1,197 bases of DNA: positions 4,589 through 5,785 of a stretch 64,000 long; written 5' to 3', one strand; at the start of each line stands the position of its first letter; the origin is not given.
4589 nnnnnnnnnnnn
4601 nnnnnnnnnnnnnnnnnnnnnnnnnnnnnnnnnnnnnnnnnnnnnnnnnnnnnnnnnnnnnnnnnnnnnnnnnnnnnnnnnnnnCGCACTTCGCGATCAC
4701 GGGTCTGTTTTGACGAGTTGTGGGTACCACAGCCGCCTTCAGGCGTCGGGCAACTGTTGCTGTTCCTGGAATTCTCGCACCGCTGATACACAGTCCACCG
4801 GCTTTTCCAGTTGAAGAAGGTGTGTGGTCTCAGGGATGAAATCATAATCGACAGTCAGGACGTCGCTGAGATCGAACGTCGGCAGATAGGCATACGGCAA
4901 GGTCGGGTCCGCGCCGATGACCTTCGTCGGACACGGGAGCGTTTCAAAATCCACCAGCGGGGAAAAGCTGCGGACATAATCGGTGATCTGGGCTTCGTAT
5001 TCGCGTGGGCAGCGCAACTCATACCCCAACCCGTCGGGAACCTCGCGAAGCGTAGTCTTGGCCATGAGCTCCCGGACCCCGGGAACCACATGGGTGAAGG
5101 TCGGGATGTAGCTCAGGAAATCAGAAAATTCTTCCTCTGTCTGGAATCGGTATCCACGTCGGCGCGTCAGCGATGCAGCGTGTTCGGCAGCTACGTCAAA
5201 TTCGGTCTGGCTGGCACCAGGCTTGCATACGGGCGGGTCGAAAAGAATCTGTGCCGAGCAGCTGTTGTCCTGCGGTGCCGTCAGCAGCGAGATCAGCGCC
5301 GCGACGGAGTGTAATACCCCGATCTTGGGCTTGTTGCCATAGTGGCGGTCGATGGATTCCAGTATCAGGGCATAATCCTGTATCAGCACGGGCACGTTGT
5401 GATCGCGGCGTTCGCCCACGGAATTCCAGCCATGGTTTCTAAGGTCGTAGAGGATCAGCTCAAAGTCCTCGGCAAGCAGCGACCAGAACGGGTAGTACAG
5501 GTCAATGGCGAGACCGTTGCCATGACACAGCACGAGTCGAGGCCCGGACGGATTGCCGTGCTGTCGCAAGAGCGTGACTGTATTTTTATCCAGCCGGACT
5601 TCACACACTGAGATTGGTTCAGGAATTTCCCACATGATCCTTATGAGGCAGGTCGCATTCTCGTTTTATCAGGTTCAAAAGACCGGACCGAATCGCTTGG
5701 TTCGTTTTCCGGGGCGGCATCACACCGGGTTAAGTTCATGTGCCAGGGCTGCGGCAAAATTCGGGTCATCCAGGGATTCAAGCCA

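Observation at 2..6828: PKS cassette ending in an AT-less ketosynthase, with release hydrolase, Sfp-type PPTase and free ACP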

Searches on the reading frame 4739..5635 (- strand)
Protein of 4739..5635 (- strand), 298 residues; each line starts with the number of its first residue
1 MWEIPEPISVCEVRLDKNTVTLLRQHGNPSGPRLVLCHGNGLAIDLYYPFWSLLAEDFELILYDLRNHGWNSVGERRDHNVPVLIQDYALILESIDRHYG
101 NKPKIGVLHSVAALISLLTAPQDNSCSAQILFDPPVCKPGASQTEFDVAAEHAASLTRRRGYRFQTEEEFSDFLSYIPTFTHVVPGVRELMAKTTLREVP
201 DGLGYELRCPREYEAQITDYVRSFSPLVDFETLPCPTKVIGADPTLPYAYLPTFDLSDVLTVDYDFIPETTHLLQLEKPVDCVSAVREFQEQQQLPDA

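Call 7: search_protein_families(library=pfam, proteins=[window:4739-5635:-], max_evalue=0.01)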
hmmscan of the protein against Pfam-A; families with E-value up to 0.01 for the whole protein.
window:4739-5635:- (298 aa): 3 families
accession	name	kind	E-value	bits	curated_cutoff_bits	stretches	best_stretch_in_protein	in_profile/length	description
PF12697.13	Abhydrolase_6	-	8.3e-15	56.5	26.3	1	34-283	1-215/217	Alpha/beta hydrolase family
PF00561.26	Abhydrolase_1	-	7.5e-08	32.8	25.8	1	32-134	1-102/245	alpha/beta hydrolase fold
PF12146.15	Hydrolase_4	-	8.1e-06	25.7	27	1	34-155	7-128/239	Serine aminopeptidase, S33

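Call 9: find_encoding_contigs(protein=window:4739-5635:-, flank=10000, max_places=6)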
Protein window:4739-5635:- (298 aa): 2 contigs read that carry it; 1 place shown.
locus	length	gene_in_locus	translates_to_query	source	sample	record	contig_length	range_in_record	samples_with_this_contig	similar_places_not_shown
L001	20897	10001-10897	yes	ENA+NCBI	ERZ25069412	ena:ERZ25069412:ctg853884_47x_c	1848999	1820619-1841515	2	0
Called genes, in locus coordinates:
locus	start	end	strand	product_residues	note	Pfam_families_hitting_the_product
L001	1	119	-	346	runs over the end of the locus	PF02628:COX15-CtaA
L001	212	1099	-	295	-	PF01209:Ubie_methyltran (weak), PF13489:Methyltransf_23, PF13847:Methyltransf_31, PF08241:Methyltransf_11, PF08242:Methyltransf_12, PF13649:Methyltransf_25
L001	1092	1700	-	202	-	PF12697:Abhydrolase_6, PF00561:Abhydrolase_1, PF12146:Hydrolase_4 (weak)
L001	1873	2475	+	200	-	PF02660:G3P_acyltransf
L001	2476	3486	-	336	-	PF00814:TsaD, PF22521:HypF_C_2 (weak)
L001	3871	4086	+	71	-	PF01165:Ribosomal_S21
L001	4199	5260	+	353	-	PF01208:URO-D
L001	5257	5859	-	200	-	-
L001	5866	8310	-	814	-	PF00912:Transgly, PF17092:PCB_OB, PF00905:Transpeptidase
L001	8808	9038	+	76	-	PF00550:PP-binding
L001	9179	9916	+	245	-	PF22624:AASDHPPT_N (weak), PF01648:ACPS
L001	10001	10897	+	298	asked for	PF00561:Abhydrolase_1, PF12146:Hydrolase_4 (weak), PF12697:Abhydrolase_6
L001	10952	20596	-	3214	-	PF00109:ketoacyl-synt, PF02801:Ketoacyl-synt_C, PF16197:KAsynt_C_assoc, PF22336:RhiE-like_linker, PF22621:CurL-like_PKS_C, PF00698:Acyl_transf_1, PF21089:PKS_DH_N, PF14765:PS-DH, +17 more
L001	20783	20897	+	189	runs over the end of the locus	PF13238:AAA_18 (weak), PF01202:SKI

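Call 10: search_protein_families(library=pfam, proteins=[L001:10952-20596:-], max_evalue=0.001)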
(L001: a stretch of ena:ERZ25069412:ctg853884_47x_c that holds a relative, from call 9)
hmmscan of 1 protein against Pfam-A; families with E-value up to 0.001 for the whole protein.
L001:10952-20596:- (3214 aa): 20 families
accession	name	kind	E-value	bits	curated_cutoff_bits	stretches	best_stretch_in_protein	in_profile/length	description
PF00109.32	ketoacyl-synt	-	5e-160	531.3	20.8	2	30-281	3-252/252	Beta-ketoacyl synthase, N-terminal domain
PF02801.28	Ketoacyl-synt_C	-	7e-76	252.3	20.8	2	290-407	2-119/119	Beta-ketoacyl synthase, C-terminal domain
PF08659.16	KR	-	2.2e-63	213.9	22.6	1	2222-2400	1-180/180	KR domain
PF00698.26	Acyl_transf_1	-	2.3e-54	185.5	32.7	1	591-872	2-274/319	Acyl transferase domain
PF16197.11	KAsynt_C_assoc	-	1.5e-28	99.9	33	2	409-529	1-90/111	Ketoacyl-synthetase C-terminal extension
PF22621.2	CurL-like_PKS_C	-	2.2e-26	92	27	2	501-572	2-64/64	CurL-like, PKS C-terminal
PF14765.12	PS-DH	-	3.5e-24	85.7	23.7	1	1110-1256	19-163/166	Polyketide synthase dehydratase N-terminal domain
PF13602.12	ADH_zinc_N_2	-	4.8e-22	79.8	27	1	2070-2208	1-134/134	Zinc-binding dehydrogenase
PF00107.32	ADH_zinc_N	-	1e-18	68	31.8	1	2039-2126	1-89/129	Zinc-binding dehydrogenase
PF00106.31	adh_short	-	1.7e-16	60.7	26.6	1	2224-2380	3-160/195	short chain dehydrogenase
PF22336.2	RhiE-like_linker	-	3.2e-16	59.5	27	2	504-577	2-65/67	RhiE-like, KS-MAT linker domain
PF08242.18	Methyltransf_12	-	2.1e-15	57.7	30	1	1491-1592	1-98/98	Methyltransferase domain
PF21089.3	PKS_DH_N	-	2.2e-14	53.7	27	1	961-1068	1-102/103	Polyketide synthase dehydratase domain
PF00550.31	PP-binding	-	2.3e-10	41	20.8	1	2504-2570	2-67/67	Phosphopantetheine attachment site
PF13561.12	adh_short_C2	-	1.6e-09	38.1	27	1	2232-2344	7-116/236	Enoyl-(Acyl carrier protein) reductase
PF13489.12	Methyltransf_23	-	2.2e-08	34.5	27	1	1484-1646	20-163/164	Methyltransferase domain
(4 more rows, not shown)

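Call 12: find_homologous_proteins(query=L001:10952-12826:-, max_evalue=1e-20)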
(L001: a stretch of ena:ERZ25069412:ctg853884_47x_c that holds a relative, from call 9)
Query L001:10952-12826:- (624 aa): 7741 proteins with E <= 1e-20 among 8000 candidates; the best 120 are listed.
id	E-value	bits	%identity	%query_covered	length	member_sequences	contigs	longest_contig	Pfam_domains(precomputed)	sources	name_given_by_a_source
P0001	6.6e-243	826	64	94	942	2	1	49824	PF22336.3,PF00109.33,PF22621.3,PF00550.32,PF02801.29,PF16197.12,PF00698.27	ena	-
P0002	6.8e-243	826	64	98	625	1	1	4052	PF22336.3,PF00109.33,PF22621.3,PF00108.30,PF02801.29,PF16197.12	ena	-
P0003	1.4e-234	798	64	87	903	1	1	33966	PF22336.3,PF00109.33,PF22621.3,PF00550.32,PF02801.29,PF16197.12,PF00698.27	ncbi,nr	ncbi:MAG: acyltransferase domain-containing protein [Candidatus Latescibacteria bacterium]|nr:acyltr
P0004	5.5e-234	796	65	87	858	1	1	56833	PF22336.3,PF00109.33,PF22621.3,PF02801.29,PF16197.12,PF00698.27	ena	-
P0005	7.1e-234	796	65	89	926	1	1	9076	PF22336.3,PF00109.33,PF22621.3,PF00550.32,PF02801.29,PF16197.12,PF00698.27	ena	-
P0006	5.4e-230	783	64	89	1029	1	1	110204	PF22336.3,PF00109.33,PF22621.3,PF00550.32,PF02801.29,PF16197.12,PF00698.27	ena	-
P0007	1.3e-228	779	62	89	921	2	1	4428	PF22336.3,PF00109.33,PF22621.3,PF02801.29,PF16197.12,PF00698.27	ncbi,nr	ncbi:MAG: beta-ketoacyl synthase N-terminal-like domain-containing protein, partial [Gemmatimonadete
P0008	4.1e-228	777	65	89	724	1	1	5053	PF22336.3,PF00109.33,PF22621.3,PF02801.29,PF16197.12,PF00698.27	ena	-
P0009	2.9e-225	768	62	89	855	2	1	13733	PF22336.3,PF00109.33,PF22621.3,PF02801.29,PF16197.12,PF00698.27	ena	-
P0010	1.3e-222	759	57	98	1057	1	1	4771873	PF08659.17,PF22336.3,PF00109.33,PF22621.3,PF00550.32,PF13561.13,PF00106.32,PF02801.29,PF16197.12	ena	-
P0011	1.7e-221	755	59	99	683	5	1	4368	PF22336.3,PF00109.33,PF22621.3,PF02801.29,PF16197.12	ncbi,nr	ncbi:MAG: beta-ketoacyl synthase N-terminal-like domain-containing protein, partial [Gammaproteobact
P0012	1.9e-221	755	59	97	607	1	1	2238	PF22336.3,PF00109.33,PF22621.3,PF02801.29,PF16197.12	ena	-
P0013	5.9e-221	753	67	86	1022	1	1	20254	PF08659.17,PF00109.33,PF22621.3,PF00550.32,PF13561.13,PF00106.32,PF02801.29,PF16197.12,PF13602.13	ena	-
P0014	1.5e-220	752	58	99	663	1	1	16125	PF22336.3,PF00109.33,PF22621.3,PF02801.29,PF16197.12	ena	-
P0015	1.9e-220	752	61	89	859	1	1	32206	PF22336.3,PF00109.33,PF22621.3,PF02801.29,PF16197.12,PF00698.27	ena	-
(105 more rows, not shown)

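Call 28: find_homologous_proteins(query=window:4739-5635:-, max_evalue=0.00001)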
Query window:4739-5635:- (298 aa): 2976 proteins with E <= 0.00001 among 4138 candidates; the best 120 are listed.
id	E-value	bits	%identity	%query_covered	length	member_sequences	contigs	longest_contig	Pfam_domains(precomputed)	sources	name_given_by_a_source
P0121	1.6e-197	673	97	100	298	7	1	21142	PF12697.14,PF00561.27,PF12146.16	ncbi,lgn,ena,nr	ncbi:MAG: alpha/beta hydrolase [Proteobacteria bacterium]|nr:alpha/beta hydrolase [Pseudomonadota ba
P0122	3.0e-184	630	90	100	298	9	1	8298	PF12697.14,PF00561.27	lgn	-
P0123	1.8e-172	591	83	99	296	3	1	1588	PF12697.14,PF00561.27,PF12146.16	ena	-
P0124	4.3e-164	563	80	99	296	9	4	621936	PF12697.14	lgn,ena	-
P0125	2.9e-163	561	80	98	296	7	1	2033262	PF12697.14,PF00561.27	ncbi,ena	-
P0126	2.6e-158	544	77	99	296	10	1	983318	PF12697.14,PF00561.27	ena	-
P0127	2.3e-147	508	73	99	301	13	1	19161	PF12697.14,PF00561.27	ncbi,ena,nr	ncbi:MAG: alpha/beta hydrolase [Nitrospira sp. SB0672_bin_25]|nr:alpha/beta hydrolase [Nitrospira sp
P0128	2.0e-146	505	71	99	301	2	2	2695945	PF12697.14,PF00561.27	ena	-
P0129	3.7e-146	505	70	99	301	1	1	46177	PF12697.14,PF00561.27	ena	-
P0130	5.1e-146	504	70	99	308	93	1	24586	PF12697.14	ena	-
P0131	1.3e-145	503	70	99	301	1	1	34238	PF12697.14,PF00561.27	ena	-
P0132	1.4e-145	503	71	99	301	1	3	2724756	PF12697.14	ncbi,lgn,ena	-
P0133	2.2e-145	502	72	99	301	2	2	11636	PF12697.14,PF00561.27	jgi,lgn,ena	-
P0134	7.1e-145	500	71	99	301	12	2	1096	PF12697.14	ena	-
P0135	1.5e-144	499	69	99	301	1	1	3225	PF12697.14,PF00561.27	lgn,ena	-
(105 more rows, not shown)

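Call 30: find_related_loci(query=A1, collection=genome_contigs, flank=10000)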
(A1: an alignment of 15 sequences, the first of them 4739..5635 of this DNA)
Query A1 (298 aa) in genome_contigs; peptide patterns used: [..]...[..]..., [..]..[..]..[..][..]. (x = any residue, [..] = any of these).
600 stretches matched a pattern (row limit reached: there are more); 586 encode a relative of the query (tblastn E <= 1e-3); the best 80 are kept; 80 distinct loci.
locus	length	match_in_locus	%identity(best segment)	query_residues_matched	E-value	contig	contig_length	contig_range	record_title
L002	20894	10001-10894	100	1-298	0e+0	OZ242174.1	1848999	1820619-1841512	MAG: Gammaproteobacteria bacterium isolate e81882f9-224b-47fe-8761-2b228011601b genome assembly, chromosome: 1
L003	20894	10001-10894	90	1-298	0e+0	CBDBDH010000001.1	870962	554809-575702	MAG: Gammaproteobacteria bacterium isolate e89fa625-5021-4a9b-bfd5-acc89245cacc genome assembly, contig: contig_1, whole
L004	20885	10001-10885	78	1-295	3e-163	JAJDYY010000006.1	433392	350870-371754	MAG: Gammaproteobacteria bacterium isolate jk18x34bins.59 k141_187261, whole genome shotgun sequence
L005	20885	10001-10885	81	1-295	8e-158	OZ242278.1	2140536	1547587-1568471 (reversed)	MAG: Gammaproteobacteria bacterium isolate 99813c64-cda1-4339-9072-ed8613caf1e7 genome assembly, chromosome: 1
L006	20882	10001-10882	73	2-295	4e-150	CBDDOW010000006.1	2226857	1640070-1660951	MAG: Nitrospirales bacterium isolate 0b37e4ec-b941-4f54-8453-c20577e00895 genome assembly, contig: contig_6, whole genom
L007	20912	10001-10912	69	1-295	6e-148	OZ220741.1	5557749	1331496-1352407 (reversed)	MAG: Candidatus Latescibacterota bacterium isolate a9e09e5c-d410-47d8-823c-ef7e39eb5a37 genome assembly, chromosome: 1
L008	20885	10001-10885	71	1-295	3e-147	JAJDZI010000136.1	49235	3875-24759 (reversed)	MAG: Nitrospirales bacterium isolate jk18x40bins.30 k141_966929, whole genome shotgun sequence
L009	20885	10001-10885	71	1-295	6e-147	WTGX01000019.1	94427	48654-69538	MAG: Nitrospira sp. isolate CO36405bin_1 NODE_51_length_94427_cov_339.272019, whole genome shotgun sequence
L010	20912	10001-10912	69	1-295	1e-146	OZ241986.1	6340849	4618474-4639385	MAG: Candidatus Latescibacterota bacterium isolate 0d522d25-140f-41b3-910f-d932058e053c genome assembly, chromosome: 1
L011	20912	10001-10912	69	1-295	4e-146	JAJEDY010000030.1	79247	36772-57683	MAG: Candidatus Latescibacterota bacterium isolate p16x33bins.50 k141_884953, whole genome shotgun sequence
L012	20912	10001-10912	69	1-295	1e-145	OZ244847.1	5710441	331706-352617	MAG: Candidatus Latescibacterota bacterium isolate 8a2eb0e1-25ad-4382-8bb9-52b38a0e126b genome assembly, chromosome: 1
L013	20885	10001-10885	70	1-295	8e-146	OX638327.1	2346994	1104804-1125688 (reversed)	MAG: uncultured Nitrospirales bacterium isolate 43449e9d-e2e7-4773-83f5-231d95b9b6b0 genome assembly, chromosome: 1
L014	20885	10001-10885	70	1-295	1e-145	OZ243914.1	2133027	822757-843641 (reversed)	MAG: Nitrospirales bacterium isolate bb28a9cb-1d03-40f6-9fdf-08dcae54ddd0 genome assembly, chromosome: 1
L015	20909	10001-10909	69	1-295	7e-145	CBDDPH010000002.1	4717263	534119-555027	MAG: Candidatus Latescibacterota bacterium isolate fcaf43fe-a799-4ace-af36-b323ac78cc8e genome assembly, contig: contig_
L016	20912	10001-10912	68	1-295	5e-144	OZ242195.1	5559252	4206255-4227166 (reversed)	MAG: Candidatus Latescibacterota bacterium isolate a57e98d2-c2a9-4833-8eaa-f85fbefd33d8 genome assembly, chromosome: 1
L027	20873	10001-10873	67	1-291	4e-135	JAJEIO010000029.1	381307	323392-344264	MAG: Candidatus Latescibacterota bacterium isolate p16x65bins.25 k141_704313, whole genome shotgun sequence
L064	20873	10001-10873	66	1-291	3e-129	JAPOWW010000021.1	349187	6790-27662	MAG: Chloroflexota bacterium isolate COS3_bin_10 NODE_10_length_349187_cov_17.3194, whole genome shotgun sequence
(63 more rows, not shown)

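Call 43: search_protein_families(library=pfam, proteins=[L005:10968-12374:-, L009:11272-12642:-, L064:7259-8707:+, L027:7496-8845:+, L001:10955-11686:-], max_evalue=0.01)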
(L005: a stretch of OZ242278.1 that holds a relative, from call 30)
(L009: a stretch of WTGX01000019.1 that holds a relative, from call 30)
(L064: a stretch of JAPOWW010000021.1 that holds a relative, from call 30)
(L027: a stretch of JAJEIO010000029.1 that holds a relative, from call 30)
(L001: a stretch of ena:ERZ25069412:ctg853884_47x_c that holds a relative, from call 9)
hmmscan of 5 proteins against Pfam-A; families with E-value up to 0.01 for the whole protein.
L005:10968-12374:- (469 aa): 4 families
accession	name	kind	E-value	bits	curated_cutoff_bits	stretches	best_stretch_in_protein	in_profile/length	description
PF00698.26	Acyl_transf_1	-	2.9e-31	109.5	32.7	1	189-306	2-117/319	Acyl transferase domain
PF22621.2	CurL-like_PKS_C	-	2.5e-13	50.2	27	1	97-168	2-63/64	CurL-like, PKS C-terminal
PF16197.11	KAsynt_C_assoc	-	5.8e-11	43.2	33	1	2-118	3-83/111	Ketoacyl-synthetase C-terminal extension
PF22336.2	RhiE-like_linker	-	1.5e-08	34.9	27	1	100-172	2-63/67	RhiE-like, KS-MAT linker domain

L009:11272-12642:- (457 aa): 4 families
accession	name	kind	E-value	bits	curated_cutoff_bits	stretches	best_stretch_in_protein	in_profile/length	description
PF00698.26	Acyl_transf_1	-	5.9e-39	134.8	32.7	2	181-311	2-131/319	Acyl transferase domain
PF22621.2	CurL-like_PKS_C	-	9.6e-13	48.3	27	1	93-161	2-63/64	CurL-like, PKS C-terminal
PF16197.11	KAsynt_C_assoc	-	1.1e-08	35.9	33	1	1-120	2-89/111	Ketoacyl-synthetase C-terminal extension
PF22336.2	RhiE-like_linker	-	5.5e-07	29.9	27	1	96-165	2-63/67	RhiE-like, KS-MAT linker domain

L064:7259-8707:+ (483 aa): 4 families
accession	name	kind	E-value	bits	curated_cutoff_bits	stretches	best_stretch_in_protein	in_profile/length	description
PF00698.26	Acyl_transf_1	-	2.1e-40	139.6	32.7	2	188-315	2-127/319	Acyl transferase domain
PF22621.2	CurL-like_PKS_C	-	1.5e-13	50.9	27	1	96-168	2-64/64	CurL-like, PKS C-terminal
PF16197.11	KAsynt_C_assoc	-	8.3e-12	45.9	33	1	1-133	2-98/111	Ketoacyl-synthetase C-terminal extension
PF22336.2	RhiE-like_linker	-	9.1e-08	32.4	27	1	99-172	2-64/67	RhiE-like, KS-MAT linker domain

L027:7496-8845:+ (450 aa): 4 families
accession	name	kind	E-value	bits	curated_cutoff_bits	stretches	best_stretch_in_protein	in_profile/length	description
PF00698.26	Acyl_transf_1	-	8.7e-34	117.9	32.7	2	181-298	2-117/319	Acyl transferase domain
PF22621.2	CurL-like_PKS_C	-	3.5e-12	46.6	27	1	90-159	2-62/64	CurL-like, PKS C-terminal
PF16197.11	KAsynt_C_assoc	-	9.2e-09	36.1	33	1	1-115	2-87/111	Ketoacyl-synthetase C-terminal extension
PF22336.2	RhiE-like_linker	-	1.1e-08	35.4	27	1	93-166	2-65/67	RhiE-like, KS-MAT linker domain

L001:10955-11686:- (244 aa): 3 families
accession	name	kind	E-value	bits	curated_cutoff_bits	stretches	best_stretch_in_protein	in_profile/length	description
PF16197.11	KAsynt_C_assoc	-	2.9e-13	50.7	33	1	1-122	2-87/111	Ketoacyl-synthetase C-terminal extension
PF22621.2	CurL-like_PKS_C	-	9.9e-13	48.3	27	1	97-169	2-64/64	CurL-like, PKS C-terminal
PF22336.2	RhiE-like_linker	-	1.1e-07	32.1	27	1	100-175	2-66/67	RhiE-like, KS-MAT linker domain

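Call 46: search_solved_structures(query=A1, max_evalue=0.01, show_alignments=1)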
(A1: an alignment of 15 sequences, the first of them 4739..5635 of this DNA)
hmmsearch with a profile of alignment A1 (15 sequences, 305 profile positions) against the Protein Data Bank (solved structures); distinct sequences matched with E-value up to 0.01: 18.
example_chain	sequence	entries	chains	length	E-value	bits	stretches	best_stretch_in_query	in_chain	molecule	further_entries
5a62_A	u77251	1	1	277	6.2e-05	25.5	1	26-142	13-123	PUTATIVE ALPHA/BETA HYDROLASE FOLD PROTEIN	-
3nwo_A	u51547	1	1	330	0.00024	23.6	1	152-304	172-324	Proline iminopeptidase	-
3c5v_A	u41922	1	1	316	0.00039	22.9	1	18-125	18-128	Protein phosphatase methylesterase 1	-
4rnc_A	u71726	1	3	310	0.00099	21.6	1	13-79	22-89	Esterase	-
3c5w_P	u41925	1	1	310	0.001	21.6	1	17-122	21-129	PP2A-specific methylesterase PME-1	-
7soy_P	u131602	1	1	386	0.0019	20.6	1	18-121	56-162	Protein phosphatase methylesterase 1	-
6azd_A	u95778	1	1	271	0.002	20.6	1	31-125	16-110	PpKAI2-like H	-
3ibt_A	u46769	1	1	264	0.0023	20.4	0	23-97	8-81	1H-3-hydroxy-4-oxoquinoline 2,4-dioxygenase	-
4psu_A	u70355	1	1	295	0.0033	19.9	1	28-116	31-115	Alpha/beta hydrolase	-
27ct_A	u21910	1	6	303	0.0043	19.5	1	31-121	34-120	RPA1511_2297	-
4uhh_A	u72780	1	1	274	0.0048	19.3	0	241-301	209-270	ESTERASE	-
4uhc_A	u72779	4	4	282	0.0053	19.2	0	241-301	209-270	ESTERASE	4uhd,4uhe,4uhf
7ukb_A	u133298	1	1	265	0.0067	18.9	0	35-125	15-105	alpha/beta-hydrolase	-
3pe6_A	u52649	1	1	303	0.0085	18.5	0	39-161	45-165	Monoglyceride lipase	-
5zun_A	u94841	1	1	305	0.0087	18.5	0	39-161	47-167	Monoglyceride lipase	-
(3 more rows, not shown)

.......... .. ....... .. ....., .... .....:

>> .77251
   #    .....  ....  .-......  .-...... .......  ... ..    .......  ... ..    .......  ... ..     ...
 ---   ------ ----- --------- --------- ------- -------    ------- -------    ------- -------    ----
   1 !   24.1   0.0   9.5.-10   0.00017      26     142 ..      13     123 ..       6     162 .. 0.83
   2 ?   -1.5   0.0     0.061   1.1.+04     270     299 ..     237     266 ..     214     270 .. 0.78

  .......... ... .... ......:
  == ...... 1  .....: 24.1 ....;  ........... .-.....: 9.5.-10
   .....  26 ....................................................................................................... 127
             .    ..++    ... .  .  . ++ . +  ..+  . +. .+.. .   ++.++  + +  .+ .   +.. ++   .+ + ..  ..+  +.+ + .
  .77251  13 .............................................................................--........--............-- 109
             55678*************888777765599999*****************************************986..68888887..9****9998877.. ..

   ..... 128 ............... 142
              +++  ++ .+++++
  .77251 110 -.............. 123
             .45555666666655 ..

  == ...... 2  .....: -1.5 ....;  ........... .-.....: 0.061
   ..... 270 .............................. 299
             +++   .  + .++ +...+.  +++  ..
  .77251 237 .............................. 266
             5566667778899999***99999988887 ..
